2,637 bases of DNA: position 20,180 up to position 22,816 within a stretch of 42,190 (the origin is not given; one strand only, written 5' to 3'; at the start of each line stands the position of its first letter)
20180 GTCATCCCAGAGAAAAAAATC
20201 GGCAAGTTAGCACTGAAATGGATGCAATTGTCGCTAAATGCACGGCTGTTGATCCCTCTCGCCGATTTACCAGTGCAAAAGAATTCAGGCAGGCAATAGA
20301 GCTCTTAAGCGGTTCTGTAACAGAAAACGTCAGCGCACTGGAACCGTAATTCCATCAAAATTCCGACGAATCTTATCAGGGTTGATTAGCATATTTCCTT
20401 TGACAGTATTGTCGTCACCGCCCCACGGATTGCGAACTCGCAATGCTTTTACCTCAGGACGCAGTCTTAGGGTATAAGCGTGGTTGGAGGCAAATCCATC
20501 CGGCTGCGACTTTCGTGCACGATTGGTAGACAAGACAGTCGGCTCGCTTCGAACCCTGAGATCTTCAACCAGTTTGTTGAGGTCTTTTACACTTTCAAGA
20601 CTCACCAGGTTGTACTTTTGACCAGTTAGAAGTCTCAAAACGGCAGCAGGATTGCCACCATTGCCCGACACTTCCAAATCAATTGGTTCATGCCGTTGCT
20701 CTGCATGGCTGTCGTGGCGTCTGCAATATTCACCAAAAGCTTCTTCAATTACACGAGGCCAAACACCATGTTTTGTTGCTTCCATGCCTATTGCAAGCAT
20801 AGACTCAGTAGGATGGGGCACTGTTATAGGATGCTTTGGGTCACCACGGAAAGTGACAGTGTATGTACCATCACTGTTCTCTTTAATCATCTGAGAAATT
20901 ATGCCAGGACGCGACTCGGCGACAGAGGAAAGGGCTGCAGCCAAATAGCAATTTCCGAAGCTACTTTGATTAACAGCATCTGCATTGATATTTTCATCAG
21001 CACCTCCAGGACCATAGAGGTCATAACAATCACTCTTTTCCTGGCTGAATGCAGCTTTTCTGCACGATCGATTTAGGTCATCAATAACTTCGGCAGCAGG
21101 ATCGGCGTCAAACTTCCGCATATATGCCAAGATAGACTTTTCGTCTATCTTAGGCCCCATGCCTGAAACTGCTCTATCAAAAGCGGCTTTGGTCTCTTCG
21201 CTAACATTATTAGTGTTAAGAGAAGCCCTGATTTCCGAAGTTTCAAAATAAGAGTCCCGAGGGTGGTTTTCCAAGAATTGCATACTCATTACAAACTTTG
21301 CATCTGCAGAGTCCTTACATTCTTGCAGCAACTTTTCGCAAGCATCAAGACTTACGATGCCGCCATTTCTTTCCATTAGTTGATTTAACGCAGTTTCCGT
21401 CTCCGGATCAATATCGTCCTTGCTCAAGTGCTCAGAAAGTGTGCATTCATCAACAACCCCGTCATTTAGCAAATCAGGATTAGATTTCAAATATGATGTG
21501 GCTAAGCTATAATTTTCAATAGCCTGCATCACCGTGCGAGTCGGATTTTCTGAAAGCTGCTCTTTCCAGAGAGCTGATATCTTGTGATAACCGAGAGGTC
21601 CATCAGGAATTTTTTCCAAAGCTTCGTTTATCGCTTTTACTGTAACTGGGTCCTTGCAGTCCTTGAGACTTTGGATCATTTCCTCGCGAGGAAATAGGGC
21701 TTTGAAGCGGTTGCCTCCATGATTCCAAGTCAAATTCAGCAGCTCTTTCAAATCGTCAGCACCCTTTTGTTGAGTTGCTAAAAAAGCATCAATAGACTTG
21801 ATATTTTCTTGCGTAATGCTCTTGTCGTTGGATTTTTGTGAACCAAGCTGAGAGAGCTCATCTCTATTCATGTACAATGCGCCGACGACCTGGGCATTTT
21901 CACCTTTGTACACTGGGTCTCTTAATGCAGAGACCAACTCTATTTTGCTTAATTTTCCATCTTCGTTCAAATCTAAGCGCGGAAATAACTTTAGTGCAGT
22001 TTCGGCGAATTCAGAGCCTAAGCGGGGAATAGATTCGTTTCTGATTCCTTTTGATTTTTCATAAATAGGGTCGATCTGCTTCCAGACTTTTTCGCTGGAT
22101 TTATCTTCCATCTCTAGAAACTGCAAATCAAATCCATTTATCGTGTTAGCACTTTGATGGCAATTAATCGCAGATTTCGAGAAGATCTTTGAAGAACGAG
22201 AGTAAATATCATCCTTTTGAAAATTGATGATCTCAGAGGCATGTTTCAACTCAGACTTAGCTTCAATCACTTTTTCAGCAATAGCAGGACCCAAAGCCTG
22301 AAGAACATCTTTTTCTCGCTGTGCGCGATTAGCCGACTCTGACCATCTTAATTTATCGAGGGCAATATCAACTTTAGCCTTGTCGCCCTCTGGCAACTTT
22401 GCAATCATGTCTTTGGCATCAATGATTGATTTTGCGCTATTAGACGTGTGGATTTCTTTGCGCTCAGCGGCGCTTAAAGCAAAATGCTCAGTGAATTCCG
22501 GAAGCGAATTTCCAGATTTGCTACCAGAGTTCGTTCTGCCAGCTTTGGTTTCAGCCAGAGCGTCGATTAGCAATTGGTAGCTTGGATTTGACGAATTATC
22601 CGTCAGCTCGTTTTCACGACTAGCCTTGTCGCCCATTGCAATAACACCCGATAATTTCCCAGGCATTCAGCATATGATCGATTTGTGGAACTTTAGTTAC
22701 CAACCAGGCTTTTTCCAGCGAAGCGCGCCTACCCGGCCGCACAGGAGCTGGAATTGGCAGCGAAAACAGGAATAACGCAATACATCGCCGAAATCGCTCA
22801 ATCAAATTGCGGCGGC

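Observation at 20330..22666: Bacterial calpain-like (C2) cysteine protease fused to an EF-hand, convergent with the kinase pair and immediately downstream of ssrA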

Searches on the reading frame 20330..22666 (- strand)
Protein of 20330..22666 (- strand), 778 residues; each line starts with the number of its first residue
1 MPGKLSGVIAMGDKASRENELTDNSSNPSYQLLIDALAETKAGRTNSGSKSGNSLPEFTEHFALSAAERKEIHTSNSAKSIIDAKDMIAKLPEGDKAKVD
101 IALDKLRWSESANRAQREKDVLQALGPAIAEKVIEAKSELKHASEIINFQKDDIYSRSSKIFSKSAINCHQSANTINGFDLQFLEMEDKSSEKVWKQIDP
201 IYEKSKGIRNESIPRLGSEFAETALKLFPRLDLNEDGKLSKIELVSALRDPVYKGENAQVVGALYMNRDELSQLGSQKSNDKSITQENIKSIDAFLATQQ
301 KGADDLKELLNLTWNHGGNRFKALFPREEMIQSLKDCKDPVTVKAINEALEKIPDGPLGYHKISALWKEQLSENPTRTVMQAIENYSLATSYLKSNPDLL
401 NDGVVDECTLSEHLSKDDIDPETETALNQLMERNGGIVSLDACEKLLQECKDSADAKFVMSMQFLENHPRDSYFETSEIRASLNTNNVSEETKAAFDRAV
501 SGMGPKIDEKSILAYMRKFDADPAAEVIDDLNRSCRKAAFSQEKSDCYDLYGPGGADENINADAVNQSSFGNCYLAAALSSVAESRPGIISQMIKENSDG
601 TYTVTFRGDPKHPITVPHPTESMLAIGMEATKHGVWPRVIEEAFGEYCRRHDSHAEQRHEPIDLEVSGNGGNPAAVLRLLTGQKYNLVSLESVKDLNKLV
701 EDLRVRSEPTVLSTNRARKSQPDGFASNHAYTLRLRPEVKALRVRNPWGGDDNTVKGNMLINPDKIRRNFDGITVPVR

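Call 4: search_protein_families(library=pfam, proteins=[window:20330-22666:-], max_evalue=1)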
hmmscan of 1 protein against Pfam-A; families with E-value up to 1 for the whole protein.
window:20330-22666:- (778 aa): 4 families
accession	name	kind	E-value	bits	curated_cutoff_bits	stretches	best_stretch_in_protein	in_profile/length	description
PF00648.27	Peptidase_C2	-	4.2e-08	33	23.8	1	558-750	43-244/297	Calpain family cysteine protease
PF13499.12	EF-hand_7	-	0.019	15.8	30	0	226-249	6-29/67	EF-hand domain pair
PF13202.12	EF-hand_5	-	0.022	14.7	25.9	1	228-245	5-22/25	EF hand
PF13405.12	EF-hand_6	-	0.13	12.6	25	1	230-249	8-27/30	EF-hand domain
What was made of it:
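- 20333..21034 (-): C-terminal calpain (Peptidase_C2 / CysPc-like) protease domain, aa ~545-778. Codons: Gln567 20966-20968, Cys573 20948-20950, His729 20480-20482, Asn746 20429-20431. Pfam PF00648 33 bits against GA 23.8 (call 4).
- On Peptidase family C2 (calpain; Pfam PF00648): 33 bits against GA 23.8 (call 4).
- On Classical (typical) Ca2+-switched calpains: There is no Calpain_III hit (call 4).
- On EF-hand Ca2+-binding domain: The window protein scores 12.6-15.8 bits against cutoffs of 25-30 (call 4).
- Checked: Pfam Peptidase_C2 scores 33 bits against a gathering threshold of 23.8 (E 4e-8, call 4).
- Pfam EF-hand models are below threshold for this protein itself (call 4). The window protein has no recognisable delivery domain (call 4).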

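Call 5: search_protein_families(library=ncbifam, proteins=[window:20330-22666:-], max_evalue=1)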
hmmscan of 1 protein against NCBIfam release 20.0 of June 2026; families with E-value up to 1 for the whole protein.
window:20330-22666:- (778 aa): 2 families
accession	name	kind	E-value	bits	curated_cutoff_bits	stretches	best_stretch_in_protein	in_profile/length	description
NF041410.1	XopAW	subfamily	0.001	18.9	120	1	223-290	137-209/235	XopAW family type III secretion system calcium-binding effector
NF038285.1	deiodinase_rel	hypoth_equivalog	0.044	13.2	250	0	18-59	145-186/347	deiodinase family protein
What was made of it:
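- There is a weak EF-pair similarity to the T3SS effector XopAW (call 5). The XopAW score is 18.9 against a cutoff of 120 (call 5).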

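Call 6: search_solved_structures(query=window:20330-22666:-, max_evalue=1, show_alignments=3)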
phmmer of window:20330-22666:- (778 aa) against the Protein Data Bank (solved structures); distinct sequences matched with E-value up to 1: 1.
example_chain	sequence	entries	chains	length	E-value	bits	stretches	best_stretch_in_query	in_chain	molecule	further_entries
4zcu_A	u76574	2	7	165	0.68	11.4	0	200-253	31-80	Calcium-binding mitochondrial carrier protein SCaMC-1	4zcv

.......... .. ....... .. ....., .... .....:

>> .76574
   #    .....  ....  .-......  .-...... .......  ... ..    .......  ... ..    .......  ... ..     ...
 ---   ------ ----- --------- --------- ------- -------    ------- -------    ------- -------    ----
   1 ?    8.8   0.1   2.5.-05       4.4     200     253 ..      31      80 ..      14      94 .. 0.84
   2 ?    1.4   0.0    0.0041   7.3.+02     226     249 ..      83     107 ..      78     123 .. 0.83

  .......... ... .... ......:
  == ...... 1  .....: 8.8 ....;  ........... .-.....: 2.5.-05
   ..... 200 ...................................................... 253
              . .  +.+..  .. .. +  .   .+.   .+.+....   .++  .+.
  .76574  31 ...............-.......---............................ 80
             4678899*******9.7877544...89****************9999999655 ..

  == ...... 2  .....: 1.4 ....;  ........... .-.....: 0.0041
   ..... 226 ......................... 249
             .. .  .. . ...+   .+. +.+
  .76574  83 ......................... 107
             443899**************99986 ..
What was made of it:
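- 22016..22636 (-): Polar, largely disordered N-terminus (aa 11-74, 154-203) with a helical segment (aa ~66-162). It is specific to this orthologous pair. No Pfam or PDB hit (calls 4, 6).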

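Call 8: find_homologous_proteins(query=window:20330-22666:-)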
Query window:20330-22666:- (778 aa): 2 proteins with E <= 0.001 among 8000 candidates.
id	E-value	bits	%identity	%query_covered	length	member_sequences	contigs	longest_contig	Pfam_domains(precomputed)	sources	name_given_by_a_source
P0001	0.0e+0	1743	100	100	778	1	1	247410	PF00648.28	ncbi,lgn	-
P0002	0.0e+0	1042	61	99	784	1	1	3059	PF00648.28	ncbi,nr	ncbi:MAG: hypothetical protein K2X81_27915, partial [Candidatus Obscuribacterales bacterium]|nr:hypo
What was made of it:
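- Tried and rejected: The word-indexed homologue search found only one relative (call 8).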

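Call 15: find_encoding_contigs(protein=P0002, flank=5000)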
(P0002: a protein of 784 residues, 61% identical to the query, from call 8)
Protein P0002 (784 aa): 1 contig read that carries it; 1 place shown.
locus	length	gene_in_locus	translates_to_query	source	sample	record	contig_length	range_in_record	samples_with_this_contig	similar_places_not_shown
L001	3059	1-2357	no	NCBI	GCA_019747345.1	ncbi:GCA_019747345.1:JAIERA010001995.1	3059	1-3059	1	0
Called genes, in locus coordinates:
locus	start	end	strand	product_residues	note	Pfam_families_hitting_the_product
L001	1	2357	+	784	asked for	PF00648:Peptidase_C2 (weak)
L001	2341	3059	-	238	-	PF01636:APH (faint), PF00069:Pkinase, PF07714:PK_Tyr_Ser-Thr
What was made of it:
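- The 3' overlap is conserved in L001 (call 15).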

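Call 25: search_protein_representatives(protein=window:20330-22666:-)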
Query: 778 residues. Proteins with E-value up to 0.001 (for the whole library): 2129; up to 1e-10: 663; up to 1e-30: 119. The best 150 are listed.
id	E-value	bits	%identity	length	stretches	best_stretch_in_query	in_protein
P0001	0.0e+00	1742.7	100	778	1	1-778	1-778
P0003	5.9e-49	183.6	41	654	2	539-773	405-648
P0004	2.4e-47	178.3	37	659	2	510-776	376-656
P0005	1.1e-46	176.1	37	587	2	525-775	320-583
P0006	3.8e-46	174.3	31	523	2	507-777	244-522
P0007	2.6e-45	171.5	35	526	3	514-774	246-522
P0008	5.2e-45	170.6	38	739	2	528-775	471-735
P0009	2.4e-44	168.3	39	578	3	511-754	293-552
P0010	8.0e-44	166.6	40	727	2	537-773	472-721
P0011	4.5e-43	164.1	37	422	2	525-775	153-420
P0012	1.7e-42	162.3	36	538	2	518-775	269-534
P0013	4.7e-42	160.8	35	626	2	523-773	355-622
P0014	7.5e-42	160.1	35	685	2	513-775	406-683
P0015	1.0e-41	159.6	36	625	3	520-774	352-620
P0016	2.4e-41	158.4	34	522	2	507-772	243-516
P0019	7.6e-41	156.8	34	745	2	539-773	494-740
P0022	1.8e-40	155.5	34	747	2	512-775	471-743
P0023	3.4e-40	154.6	32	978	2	468-775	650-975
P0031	3.7e-39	151.2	32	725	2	507-773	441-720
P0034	9.1e-39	149.9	38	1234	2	544-773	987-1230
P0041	4.3e-38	147.7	34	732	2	506-775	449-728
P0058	7.9e-36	140.2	36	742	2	533-771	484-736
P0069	8.0e-35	136.9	38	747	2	559-775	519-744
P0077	9.7e-34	133.3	35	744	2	518-772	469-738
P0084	4.0e-33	131.2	32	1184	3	548-775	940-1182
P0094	1.7e-32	129.1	30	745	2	558-775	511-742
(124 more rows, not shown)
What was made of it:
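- Tried and rejected: The exhaustive search was needed to see the family (call 25).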

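Call 28: list_cluster_members(proteins=[P0003, P0004, P0005, P0006, P0007, P0008, P0009, P0010, P0023, P0034])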
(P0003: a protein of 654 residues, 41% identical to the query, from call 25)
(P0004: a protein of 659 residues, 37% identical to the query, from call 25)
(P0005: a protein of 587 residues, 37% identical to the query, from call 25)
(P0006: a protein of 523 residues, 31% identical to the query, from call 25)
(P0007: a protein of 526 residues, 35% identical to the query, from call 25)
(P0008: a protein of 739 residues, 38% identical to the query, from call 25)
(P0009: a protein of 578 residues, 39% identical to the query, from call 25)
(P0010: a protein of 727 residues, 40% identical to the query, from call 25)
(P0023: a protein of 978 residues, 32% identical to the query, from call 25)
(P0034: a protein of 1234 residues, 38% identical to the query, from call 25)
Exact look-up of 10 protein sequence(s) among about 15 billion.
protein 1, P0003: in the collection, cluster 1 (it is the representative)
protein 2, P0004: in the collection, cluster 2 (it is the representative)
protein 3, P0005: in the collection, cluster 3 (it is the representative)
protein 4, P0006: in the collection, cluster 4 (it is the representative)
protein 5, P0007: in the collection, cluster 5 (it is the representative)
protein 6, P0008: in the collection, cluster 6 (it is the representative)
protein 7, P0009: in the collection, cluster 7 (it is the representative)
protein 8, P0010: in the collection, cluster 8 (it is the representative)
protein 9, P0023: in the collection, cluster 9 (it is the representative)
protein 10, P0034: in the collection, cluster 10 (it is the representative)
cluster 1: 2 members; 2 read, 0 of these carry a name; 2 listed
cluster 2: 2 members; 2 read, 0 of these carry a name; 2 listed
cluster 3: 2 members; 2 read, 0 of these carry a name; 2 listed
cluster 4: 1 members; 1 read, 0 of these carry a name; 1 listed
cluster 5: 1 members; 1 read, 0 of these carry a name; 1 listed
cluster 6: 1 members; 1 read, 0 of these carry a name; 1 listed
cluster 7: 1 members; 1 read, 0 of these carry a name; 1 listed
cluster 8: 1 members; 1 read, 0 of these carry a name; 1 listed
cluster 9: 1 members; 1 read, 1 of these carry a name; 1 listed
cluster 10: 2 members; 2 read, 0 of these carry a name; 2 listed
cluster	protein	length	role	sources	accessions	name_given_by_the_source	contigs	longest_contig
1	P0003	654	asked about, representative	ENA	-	-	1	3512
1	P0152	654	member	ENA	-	-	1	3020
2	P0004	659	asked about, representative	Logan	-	-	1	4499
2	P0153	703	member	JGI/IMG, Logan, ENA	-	-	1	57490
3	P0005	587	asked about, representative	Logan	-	-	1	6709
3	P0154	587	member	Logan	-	-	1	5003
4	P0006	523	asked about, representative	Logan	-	-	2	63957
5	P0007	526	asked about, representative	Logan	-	-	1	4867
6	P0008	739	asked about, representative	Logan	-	-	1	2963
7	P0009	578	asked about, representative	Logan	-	-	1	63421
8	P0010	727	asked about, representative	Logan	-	-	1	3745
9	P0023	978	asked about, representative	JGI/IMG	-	Ca2+-binding EF-hand superfamily protein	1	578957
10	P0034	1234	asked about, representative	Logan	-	-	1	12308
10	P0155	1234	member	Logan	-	-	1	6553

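Call 29: find_related_loci(query=A1, collection=genome_contigs, flank=6000)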
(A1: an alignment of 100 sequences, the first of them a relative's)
Query A1 (778 aa) in genome_contigs; peptide patterns used: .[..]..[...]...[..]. (x = any residue, [..] = any of these).
77 stretches matched a pattern; 71 encode a relative of the query (tblastn E <= 1e-3); 71 distinct loci.
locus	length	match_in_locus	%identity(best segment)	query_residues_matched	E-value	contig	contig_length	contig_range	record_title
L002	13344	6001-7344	33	208-775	2e-36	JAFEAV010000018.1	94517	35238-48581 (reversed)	MAG: Cyanobacteria bacterium SZAS LIN-3 LIN-537__18__length-94517, whole genome shotgun sequence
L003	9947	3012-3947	31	467-773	3e-36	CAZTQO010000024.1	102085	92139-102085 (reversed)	MAG TPA_asm: uncultured Candidatus Obscuribacterales bacterium isolate SRP329715_co1_381 genome assembly, contig: NODE_1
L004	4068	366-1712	31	220-778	8e-36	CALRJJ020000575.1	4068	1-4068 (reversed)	MAG: Flavobacterium psychrophilum isolate JJ-JE56-12-1-mx-bin557 genome assembly, contig: JJ-RDS211-73-C1700, whole geno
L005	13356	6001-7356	34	203-778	2e-35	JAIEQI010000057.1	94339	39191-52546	MAG: Candidatus Obscuribacterales bacterium isolate co.spades.DASTOOL.2.5kb_125 c_000000444414, whole genome shotgun seq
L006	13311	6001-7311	28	218-778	1e-34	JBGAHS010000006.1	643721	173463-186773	MAG: Candidatus Obscuribacteraceae bacterium isolate MAG_MBR_H125.54 MBRH125-54_opera_contig_61, whole genome shotgun se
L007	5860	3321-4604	36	220-770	1e-34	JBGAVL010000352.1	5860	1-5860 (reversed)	MAG: Candidatus Obscuribacteraceae bacterium isolate MAG_AAO_AS.36 AAOAS-36_NODE_352_length_5860_cov_3.799585, whole gen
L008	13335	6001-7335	33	220-775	5e-35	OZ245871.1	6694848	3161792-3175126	MAG: Candidatus Obscuribacterales bacterium isolate 752a7bee-ce85-476a-9af6-0c8e99acb560 genome assembly, chromosome: 1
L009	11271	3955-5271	32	218-775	3e-34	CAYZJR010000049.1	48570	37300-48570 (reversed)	MAG TPA_asm: uncultured Candidatus Obscuribacterales bacterium isolate SRP287051_co1_159 genome assembly, contig: NODE_1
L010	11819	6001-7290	34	219-770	4e-34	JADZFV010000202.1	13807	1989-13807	MAG: Candidatus Melainabacteria bacterium isolate SJ878 c_000000373643, whole genome shotgun sequence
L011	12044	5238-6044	32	518-775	1e-33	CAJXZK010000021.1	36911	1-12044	TPA_asm: uncultured bacterium isolate SRR5620817_bin.58_MetaBAT_v2.12.1_MAG genome assembly, contig: NODE_622_length_369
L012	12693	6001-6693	34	558-774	1e-32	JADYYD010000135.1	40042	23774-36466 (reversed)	MAG: Candidatus Melainabacteria bacterium isolate SJ512 c_000000126262, whole genome shotgun sequence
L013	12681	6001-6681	34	558-770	3e-32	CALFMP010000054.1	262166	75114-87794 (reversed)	MAG TPA_asm: uncultured Candidatus Melainabacteria bacterium isolate SRR6227243_bin.142_CONCOCT_v1.1_MAG genome assembly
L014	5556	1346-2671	34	212-774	4e-32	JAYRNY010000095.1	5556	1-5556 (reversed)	MAG: bacterium isolate XM2_XAASGE4bin.41 k141_103179, whole genome shotgun sequence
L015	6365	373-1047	34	560-770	8e-32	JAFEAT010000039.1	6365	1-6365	MAG: Cyanobacteria bacterium SZAS-4 CYAN-TMP-2__39__length-6365, whole genome shotgun sequence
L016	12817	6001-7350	34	196-777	5e-32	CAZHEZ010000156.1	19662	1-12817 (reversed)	MAG TPA_asm: uncultured Candidatus Obscuribacterales bacterium isolate binchicken_co54_379 genome assembly, contig: NODE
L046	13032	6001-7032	33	213-773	7e-25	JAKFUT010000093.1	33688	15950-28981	MAG: Candidatus Obscuribacterales bacterium isolate D1_Bin_4 D1_0001036, whole genome shotgun sequence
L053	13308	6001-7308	33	218-770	7e-27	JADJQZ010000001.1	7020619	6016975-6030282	MAG: Candidatus Obscuribacter sp. isolate Fred_18-Q3-R57-64_MAXAC.356 tig00000077-10-70086850, whole genome shotgun sequ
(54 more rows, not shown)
